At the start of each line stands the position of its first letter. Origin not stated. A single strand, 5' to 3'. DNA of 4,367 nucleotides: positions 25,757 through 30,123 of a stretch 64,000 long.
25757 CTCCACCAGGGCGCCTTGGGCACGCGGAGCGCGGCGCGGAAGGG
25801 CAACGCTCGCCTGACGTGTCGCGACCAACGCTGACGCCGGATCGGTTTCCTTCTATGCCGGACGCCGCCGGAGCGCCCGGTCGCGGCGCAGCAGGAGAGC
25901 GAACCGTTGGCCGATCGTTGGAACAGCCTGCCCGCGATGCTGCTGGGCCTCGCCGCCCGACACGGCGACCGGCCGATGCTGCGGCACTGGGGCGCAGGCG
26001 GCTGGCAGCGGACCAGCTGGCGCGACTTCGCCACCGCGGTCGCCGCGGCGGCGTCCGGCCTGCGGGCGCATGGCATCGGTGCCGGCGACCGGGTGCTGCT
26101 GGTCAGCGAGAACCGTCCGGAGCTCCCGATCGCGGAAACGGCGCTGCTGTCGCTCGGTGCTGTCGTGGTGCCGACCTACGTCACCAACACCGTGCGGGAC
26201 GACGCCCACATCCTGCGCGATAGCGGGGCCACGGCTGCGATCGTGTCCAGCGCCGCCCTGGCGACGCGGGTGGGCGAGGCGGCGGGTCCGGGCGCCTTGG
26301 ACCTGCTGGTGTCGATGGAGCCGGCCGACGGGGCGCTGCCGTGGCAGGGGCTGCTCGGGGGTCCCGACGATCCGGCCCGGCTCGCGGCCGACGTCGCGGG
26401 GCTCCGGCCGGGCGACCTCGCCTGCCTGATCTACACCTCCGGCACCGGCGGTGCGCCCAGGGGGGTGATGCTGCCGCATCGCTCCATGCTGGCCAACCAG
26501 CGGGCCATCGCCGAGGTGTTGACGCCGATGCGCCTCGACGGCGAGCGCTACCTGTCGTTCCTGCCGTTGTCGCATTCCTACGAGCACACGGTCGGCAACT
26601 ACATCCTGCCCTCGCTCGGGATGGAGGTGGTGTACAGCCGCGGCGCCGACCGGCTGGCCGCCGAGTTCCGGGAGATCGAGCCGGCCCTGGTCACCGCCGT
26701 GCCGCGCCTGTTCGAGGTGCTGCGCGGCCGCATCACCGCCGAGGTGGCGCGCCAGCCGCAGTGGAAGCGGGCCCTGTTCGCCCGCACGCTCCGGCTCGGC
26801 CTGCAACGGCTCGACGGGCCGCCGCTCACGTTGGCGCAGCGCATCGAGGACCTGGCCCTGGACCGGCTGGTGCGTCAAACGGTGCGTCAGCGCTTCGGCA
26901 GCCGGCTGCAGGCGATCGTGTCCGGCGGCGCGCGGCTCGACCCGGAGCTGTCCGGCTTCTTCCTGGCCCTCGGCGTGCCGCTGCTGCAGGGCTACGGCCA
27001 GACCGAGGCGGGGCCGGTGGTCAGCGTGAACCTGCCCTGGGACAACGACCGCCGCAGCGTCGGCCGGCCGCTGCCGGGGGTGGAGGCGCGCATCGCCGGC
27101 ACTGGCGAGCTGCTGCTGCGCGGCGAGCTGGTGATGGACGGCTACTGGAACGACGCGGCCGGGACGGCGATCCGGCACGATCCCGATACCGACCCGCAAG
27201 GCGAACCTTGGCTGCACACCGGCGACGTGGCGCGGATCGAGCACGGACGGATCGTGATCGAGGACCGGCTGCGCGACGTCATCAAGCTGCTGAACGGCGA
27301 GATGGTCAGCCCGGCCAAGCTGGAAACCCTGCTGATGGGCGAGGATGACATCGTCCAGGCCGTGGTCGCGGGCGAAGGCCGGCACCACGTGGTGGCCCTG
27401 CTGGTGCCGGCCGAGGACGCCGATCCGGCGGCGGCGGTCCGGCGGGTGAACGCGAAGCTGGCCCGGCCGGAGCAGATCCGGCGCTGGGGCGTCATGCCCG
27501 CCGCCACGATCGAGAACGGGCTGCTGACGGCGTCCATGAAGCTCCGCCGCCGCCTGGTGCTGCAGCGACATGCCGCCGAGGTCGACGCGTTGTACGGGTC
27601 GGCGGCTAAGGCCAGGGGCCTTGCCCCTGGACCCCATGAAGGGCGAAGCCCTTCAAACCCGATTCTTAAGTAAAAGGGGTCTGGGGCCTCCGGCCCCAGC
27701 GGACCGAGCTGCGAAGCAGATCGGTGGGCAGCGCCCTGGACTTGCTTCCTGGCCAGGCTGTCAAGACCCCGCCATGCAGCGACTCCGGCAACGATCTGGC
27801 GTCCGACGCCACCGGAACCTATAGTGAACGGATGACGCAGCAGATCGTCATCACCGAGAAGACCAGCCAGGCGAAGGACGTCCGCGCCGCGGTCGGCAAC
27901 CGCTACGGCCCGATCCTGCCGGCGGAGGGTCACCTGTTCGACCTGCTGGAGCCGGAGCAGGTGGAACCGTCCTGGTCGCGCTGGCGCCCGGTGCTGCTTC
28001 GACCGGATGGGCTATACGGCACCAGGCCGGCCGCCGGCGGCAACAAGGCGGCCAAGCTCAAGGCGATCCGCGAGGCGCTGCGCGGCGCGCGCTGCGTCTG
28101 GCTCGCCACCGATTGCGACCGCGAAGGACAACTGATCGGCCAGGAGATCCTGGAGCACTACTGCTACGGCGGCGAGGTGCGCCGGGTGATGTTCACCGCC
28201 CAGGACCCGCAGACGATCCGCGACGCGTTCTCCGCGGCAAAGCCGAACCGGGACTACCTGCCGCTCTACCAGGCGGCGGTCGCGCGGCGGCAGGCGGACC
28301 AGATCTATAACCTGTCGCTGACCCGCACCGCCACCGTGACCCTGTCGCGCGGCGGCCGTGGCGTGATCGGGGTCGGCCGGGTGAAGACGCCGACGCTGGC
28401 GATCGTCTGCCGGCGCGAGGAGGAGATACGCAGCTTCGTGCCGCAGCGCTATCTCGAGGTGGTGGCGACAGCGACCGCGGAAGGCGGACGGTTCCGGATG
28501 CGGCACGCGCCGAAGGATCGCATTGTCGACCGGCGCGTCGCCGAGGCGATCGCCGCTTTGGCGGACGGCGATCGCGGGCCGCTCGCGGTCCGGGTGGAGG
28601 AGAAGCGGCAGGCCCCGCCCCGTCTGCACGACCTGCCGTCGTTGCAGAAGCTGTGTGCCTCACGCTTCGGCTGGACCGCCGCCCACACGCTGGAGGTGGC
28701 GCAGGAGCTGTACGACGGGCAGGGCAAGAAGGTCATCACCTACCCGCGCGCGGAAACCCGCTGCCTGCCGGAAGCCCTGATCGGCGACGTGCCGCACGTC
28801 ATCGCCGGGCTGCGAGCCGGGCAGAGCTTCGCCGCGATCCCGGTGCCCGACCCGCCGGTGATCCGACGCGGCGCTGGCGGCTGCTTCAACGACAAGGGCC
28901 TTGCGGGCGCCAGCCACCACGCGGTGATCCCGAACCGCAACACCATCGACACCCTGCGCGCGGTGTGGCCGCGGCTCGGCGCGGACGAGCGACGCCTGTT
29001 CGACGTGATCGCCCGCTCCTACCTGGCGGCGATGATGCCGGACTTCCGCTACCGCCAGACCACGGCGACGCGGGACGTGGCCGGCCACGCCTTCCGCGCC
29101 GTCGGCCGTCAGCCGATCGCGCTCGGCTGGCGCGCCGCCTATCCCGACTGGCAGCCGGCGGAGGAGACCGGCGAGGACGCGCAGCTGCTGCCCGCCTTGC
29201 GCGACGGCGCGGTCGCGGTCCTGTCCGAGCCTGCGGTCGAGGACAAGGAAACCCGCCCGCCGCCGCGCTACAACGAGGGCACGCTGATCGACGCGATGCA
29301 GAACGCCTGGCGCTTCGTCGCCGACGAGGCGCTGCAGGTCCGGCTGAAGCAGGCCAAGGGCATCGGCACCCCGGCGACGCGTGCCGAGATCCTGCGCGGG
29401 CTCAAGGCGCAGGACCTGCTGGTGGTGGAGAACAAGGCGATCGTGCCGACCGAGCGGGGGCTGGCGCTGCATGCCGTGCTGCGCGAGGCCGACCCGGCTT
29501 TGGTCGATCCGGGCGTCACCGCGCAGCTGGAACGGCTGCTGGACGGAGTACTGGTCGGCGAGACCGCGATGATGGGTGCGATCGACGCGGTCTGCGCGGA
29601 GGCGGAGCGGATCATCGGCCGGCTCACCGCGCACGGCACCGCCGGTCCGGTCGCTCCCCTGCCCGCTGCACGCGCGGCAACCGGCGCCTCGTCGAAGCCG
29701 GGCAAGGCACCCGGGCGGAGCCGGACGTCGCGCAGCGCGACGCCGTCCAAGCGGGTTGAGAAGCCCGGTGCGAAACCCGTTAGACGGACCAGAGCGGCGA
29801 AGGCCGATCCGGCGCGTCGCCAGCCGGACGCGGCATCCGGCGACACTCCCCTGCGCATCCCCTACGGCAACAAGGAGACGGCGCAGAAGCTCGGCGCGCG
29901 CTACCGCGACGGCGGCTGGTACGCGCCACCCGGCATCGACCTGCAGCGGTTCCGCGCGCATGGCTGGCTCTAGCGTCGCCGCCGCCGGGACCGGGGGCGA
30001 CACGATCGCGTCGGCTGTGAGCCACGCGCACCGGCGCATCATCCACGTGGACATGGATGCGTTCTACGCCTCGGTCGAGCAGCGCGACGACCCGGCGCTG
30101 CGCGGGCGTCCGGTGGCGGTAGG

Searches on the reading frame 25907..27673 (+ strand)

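Call 19: search_protein_families(library=pfam, proteins=[window:25907-27673:+], max_evalue=0.001)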
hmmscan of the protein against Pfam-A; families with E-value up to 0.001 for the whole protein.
window:25907-27673:+ (588 aa): 2 families
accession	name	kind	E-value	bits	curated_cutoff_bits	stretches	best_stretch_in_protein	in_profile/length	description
PF00501.34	AMP-binding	-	1.5e-71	241.7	29.9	1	16-414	5-384/384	AMP-binding enzyme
PF23562.2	AMP-binding_C_3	-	1.1e-10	42.4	20.8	1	457-565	2-122/124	AMP-binding enzyme C-terminal domain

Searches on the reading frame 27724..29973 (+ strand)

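Call 19: search_protein_families(library=pfam, proteins=[window:27724-29973:+], max_evalue=0.001)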
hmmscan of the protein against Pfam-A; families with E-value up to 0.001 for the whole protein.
window:27724-29973:+ (749 aa): 3 families
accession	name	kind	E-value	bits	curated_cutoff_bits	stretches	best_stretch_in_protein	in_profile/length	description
PF01131.25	Topoisom_bac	-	2.7e-83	280.7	35.1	1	180-613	5-403/411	DNA topoisomerase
PF01751.28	Toprim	-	2.1e-11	44.3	23.1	1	40-154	1-90/96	Toprim domain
PF18974.5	DUF5710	-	4.6e-06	26.7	26.5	1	710-745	4-41/44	Domain of unknown function (DUF5710)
